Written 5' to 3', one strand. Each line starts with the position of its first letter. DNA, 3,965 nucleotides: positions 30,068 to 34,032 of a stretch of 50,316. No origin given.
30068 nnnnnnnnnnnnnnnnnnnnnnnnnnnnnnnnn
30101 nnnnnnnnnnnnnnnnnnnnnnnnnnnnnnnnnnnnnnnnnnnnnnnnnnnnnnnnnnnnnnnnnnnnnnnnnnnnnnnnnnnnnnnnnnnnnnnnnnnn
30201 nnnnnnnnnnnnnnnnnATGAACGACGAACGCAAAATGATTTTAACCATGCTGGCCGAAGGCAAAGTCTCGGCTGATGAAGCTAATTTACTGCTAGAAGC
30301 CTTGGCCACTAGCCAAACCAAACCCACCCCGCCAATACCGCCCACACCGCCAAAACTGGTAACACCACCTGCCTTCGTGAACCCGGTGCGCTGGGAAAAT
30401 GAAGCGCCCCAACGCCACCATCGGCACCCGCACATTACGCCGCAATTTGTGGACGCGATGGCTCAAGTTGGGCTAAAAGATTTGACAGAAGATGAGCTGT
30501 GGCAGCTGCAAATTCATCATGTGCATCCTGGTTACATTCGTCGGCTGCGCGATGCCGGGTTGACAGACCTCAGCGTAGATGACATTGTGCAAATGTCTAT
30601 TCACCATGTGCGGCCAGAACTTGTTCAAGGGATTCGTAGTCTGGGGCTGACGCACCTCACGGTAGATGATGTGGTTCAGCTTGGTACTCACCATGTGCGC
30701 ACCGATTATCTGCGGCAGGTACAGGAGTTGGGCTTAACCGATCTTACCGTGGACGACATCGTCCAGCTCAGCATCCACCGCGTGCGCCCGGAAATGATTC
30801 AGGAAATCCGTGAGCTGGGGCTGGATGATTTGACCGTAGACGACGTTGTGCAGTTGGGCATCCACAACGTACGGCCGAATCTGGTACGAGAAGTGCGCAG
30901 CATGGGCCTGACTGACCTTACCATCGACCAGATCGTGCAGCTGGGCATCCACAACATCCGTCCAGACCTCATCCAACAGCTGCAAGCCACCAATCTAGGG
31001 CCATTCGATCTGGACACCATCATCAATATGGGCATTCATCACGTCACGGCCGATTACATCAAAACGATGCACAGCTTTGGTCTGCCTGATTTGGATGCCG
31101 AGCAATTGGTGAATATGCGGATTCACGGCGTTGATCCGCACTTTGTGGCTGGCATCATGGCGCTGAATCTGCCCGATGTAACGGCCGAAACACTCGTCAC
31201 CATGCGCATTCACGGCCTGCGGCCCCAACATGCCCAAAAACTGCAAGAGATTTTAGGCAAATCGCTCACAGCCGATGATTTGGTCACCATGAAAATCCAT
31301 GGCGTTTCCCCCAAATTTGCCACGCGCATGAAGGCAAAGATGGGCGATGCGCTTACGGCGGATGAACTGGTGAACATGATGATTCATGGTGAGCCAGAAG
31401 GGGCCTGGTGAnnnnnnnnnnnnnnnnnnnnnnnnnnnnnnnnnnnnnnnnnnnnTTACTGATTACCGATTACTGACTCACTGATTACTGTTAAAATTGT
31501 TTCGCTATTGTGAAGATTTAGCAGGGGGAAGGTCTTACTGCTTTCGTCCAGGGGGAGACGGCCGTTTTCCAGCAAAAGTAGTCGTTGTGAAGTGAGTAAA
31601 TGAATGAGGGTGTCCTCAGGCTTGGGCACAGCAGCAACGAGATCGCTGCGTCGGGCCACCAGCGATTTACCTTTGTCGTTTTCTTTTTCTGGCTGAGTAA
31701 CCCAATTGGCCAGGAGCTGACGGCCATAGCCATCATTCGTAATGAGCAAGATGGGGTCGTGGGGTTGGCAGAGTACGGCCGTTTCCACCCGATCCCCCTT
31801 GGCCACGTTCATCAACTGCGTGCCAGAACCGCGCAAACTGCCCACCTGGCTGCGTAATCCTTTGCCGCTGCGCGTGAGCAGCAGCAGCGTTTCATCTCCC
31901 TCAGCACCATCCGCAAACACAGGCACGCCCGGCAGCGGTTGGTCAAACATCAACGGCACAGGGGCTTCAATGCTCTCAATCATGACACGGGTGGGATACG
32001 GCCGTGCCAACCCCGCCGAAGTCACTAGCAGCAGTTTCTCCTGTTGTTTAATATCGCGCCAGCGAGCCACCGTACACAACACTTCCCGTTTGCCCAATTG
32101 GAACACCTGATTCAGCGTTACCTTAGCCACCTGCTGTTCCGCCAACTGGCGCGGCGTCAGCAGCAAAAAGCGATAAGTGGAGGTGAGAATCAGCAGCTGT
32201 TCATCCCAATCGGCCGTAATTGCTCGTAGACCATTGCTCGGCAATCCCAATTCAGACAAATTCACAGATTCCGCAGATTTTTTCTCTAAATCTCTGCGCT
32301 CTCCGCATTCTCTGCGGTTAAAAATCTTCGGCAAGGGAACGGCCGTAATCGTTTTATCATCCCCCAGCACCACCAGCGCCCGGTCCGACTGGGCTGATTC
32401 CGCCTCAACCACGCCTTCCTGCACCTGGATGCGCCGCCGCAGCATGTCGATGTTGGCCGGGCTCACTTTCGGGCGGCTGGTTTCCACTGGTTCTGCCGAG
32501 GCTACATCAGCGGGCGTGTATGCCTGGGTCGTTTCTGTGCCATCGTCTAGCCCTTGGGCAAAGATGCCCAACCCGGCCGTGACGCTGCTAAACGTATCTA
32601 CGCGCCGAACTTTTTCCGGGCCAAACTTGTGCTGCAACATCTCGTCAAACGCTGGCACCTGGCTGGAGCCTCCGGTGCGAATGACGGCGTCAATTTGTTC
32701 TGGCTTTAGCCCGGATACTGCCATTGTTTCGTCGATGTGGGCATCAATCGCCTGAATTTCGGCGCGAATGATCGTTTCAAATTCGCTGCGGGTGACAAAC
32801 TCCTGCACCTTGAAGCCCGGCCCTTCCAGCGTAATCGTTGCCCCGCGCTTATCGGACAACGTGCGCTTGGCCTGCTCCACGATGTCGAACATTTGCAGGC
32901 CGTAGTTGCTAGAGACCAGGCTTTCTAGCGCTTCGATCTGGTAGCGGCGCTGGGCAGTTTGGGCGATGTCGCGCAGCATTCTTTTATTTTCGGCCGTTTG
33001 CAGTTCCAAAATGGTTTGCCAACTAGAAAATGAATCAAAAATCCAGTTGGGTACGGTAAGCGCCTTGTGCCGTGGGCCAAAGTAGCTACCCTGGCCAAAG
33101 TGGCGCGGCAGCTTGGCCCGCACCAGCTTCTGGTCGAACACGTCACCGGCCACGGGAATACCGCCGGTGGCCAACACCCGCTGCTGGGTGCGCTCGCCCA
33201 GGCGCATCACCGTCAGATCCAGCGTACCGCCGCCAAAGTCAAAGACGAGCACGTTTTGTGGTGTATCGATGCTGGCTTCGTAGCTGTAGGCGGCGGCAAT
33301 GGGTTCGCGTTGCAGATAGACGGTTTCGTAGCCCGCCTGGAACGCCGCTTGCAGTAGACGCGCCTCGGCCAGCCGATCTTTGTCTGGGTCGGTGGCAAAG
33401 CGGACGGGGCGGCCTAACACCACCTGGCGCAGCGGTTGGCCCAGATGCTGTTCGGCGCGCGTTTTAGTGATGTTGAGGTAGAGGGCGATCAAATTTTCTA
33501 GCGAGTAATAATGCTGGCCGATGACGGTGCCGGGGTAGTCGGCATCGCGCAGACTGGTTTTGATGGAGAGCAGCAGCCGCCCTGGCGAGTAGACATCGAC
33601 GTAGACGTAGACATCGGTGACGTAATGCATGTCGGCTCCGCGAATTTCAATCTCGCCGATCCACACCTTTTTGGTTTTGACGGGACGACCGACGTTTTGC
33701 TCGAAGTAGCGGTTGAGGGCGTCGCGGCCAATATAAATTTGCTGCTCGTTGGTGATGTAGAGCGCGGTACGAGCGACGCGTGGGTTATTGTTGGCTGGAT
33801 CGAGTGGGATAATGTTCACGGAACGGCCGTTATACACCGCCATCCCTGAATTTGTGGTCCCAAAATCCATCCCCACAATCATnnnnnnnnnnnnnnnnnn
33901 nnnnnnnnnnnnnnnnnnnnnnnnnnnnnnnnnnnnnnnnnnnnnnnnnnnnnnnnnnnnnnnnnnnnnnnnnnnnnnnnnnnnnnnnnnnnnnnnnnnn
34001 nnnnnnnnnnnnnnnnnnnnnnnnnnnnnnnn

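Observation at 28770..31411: Uncharacterised three-gene cassette: DUF2089 zinc-ribbon/HTH protein plus two 29-residue-repeat proteins sharing a SHOCT-like helix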

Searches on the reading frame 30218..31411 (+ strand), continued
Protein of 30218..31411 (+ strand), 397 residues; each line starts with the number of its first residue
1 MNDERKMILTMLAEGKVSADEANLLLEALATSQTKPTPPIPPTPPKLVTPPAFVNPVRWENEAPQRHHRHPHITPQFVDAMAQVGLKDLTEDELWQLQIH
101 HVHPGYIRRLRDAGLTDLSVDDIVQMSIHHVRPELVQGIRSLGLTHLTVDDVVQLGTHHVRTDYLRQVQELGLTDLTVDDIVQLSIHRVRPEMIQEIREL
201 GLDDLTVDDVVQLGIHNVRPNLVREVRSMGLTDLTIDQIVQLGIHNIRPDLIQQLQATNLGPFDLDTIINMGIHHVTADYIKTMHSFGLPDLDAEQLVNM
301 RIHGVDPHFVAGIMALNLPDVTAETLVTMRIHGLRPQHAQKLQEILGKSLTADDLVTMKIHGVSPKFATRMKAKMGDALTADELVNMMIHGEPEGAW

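Call 45: search_protein_representatives(alignment_id=A1)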
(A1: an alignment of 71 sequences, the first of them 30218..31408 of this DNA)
Query: 71 sequences, 387 profile positions. Proteins with E-value up to 0.001 (for the whole library): 5732; up to 1e-10: 4466; up to 1e-30: 2308. The best 150 are listed.
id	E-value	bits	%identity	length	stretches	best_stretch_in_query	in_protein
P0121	3.0e-206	701.2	-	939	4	65-367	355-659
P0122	1.3e-201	686.0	-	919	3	42-356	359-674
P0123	3.5e-193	658.3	-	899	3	38-362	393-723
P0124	1.1e-183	627.0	-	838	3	129-365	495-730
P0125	4.2e-175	598.7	-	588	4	25-332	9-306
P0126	1.8e-173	593.4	-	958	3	42-357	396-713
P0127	1.2e-172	590.7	-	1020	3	41-353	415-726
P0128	4.5e-167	572.3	-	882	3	38-328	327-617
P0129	5.0e-167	572.1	-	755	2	36-333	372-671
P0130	9.2e-166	568.0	-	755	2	155-358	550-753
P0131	1.4e-159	547.6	-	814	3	12-363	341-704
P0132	7.2e-158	542.0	-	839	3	42-317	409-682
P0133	1.1e-157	541.4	-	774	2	30-333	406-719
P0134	6.1e-157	539.0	-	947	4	162-355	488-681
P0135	1.3e-156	537.9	-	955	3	42-337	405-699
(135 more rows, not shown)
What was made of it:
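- On 29-residue 'IHGV' repeat family (unnamed; no Pfam or NCBIfam model): The full-length profile search finds 4,466 clusters at E <= 1e-10 (call 45).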

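Call 46: search_solved_structures(query=window:30218-31408:+, max_evalue=10)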
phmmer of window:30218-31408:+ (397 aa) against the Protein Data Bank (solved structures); distinct sequences matched with E-value up to 10: 3.
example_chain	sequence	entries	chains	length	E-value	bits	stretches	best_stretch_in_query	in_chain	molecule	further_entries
8raj_B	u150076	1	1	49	0.15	14.5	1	10-37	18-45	Trimethylamine monooxygenase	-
4v8p_AX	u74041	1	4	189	0.75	12.2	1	194-285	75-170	RPL18A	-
9k6j_C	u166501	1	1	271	1.3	11.4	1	50-93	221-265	Spike protein S1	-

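Call 80: search_protein_families(library=padloc, proteins=[window:30218-31408:+], max_evalue=0.01)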
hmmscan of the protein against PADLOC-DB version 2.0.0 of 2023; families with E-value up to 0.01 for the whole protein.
window:30218-31408:+ (397 aa): 0 families

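Call 86: find_encoding_contigs(protein=P0002, flank=3000, max_places=2)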
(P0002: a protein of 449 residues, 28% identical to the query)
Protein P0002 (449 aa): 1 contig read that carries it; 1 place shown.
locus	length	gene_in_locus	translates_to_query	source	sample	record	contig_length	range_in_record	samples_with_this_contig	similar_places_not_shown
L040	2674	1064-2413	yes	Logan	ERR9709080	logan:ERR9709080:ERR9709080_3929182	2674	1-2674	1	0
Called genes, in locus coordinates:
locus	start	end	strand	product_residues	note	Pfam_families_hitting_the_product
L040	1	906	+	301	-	?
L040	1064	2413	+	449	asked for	-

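Call 89: search_protein_families(library=pfam, alignment_id=A1, max_evalue=1)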
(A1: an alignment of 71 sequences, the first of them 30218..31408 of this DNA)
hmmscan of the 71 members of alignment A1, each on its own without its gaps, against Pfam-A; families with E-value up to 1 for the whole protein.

A. member 1, window:30218-31408:+ (397 aa): 9 families
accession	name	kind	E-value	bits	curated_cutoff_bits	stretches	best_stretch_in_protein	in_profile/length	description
PF22746.1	SHOCT-like_DUF2089-C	-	3.6e-09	36.3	27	1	3-31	1-29/32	SHOCT-like domain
PF00491.26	Arginase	-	0.0001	22.3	22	0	113-178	145-209/280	Arginase family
PF14747.11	DUF4473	-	0.0015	19.5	25.9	0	108-127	9-28/78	Domain of unknown function (DUF4473)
PF11198.13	DUF2857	-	0.0019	18.3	36.8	0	99-131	9-41/174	Protein of unknown function (DUF2857)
PF13442.11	Cytochrome_CBB3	-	0.02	15.7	27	0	272-299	36-63/68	Cytochrome C oxidase, cbb3-type, subunit III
PF06585.17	JHBP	-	0.029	14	29.2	0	117-147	26-56/239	Haemolymph juvenile hormone binding protein (JHBP)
PF13338.12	AbiEi_4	-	0.12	12.9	25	0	100-115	22-37/49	Transcriptional regulator, AbiEi antitoxin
PF06745.19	ATPase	-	0.14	11.9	26.6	0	125-226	101-200/231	KaiC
PF23931.1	Terminase_6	-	0.25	12.3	27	0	136-145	56-65/96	Terminase small subunit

B. families by the number of members that match (of 71 scanned): 105 families (the first 25 are shown)
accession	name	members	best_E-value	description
PF02401.23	LYTB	38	1.5e-05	LytB protein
PF10391.15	DNA_pol_lambd_f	17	0.00027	Fingers domain of DNA polymerase lambda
PF14520.12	HHH_5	16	0.0011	Helix-hairpin-helix domain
PF13797.11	Post_transc_reg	14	0.00024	Post-transcriptional regulator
PF13338.12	AbiEi_4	12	0.00065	Transcriptional regulator, AbiEi antitoxin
PF13932.14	SAM_GIDA_C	11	0.00054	tRNA modifying enzyme MnmG/GidA C-terminal helical bundle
PF04106.18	ATG5_UblB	10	0.00028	Autophagy protein ATG5, UblB domain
PF02885.22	Glycos_trans_3N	9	1.2e-05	Glycosyl transferase family, helical bundle domain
PF21658.2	LNYV_PP_C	8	0.0018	Lettuce necrotic yellow virus phosphoprotein C-terminal domain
PF09288.16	UBA_3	8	0.028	Fungal ubiquitin-associated domain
PF05305.19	DUF732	6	0.0021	Protein of unknown function (DUF732)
PF22746.1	SHOCT-like_DUF2089-C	5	5.1e-10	SHOCT-like domain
PF12010.13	DUF3502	5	0.019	Domain of unknown function (DUF3502)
PF09130.16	DUF1932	5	0.02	Domain of unknown function (DUF1932)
PF14747.11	DUF4473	4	0.0015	Domain of unknown function (DUF4473)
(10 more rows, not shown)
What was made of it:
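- Weak HHH_5 and DNA pol lambda fingers hits occur in 16-17 of 71 members (call 89).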

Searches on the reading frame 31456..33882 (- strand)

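Call 88: search_protein_families(library=pfam, proteins=[window:31456-33882:-], max_evalue=0.00001)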
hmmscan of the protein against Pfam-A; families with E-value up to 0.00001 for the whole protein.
window:31456-33882:- (808 aa): 2 families
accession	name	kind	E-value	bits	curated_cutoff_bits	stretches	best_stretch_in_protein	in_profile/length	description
PF00012.26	HSP70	-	4.9e-30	104.8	20.6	2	2-255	1-232/599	Hsp70 protein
PF06723.19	MreB_Mbl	-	3.4e-11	43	27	1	175-254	111-185/327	MreB/Mbl protein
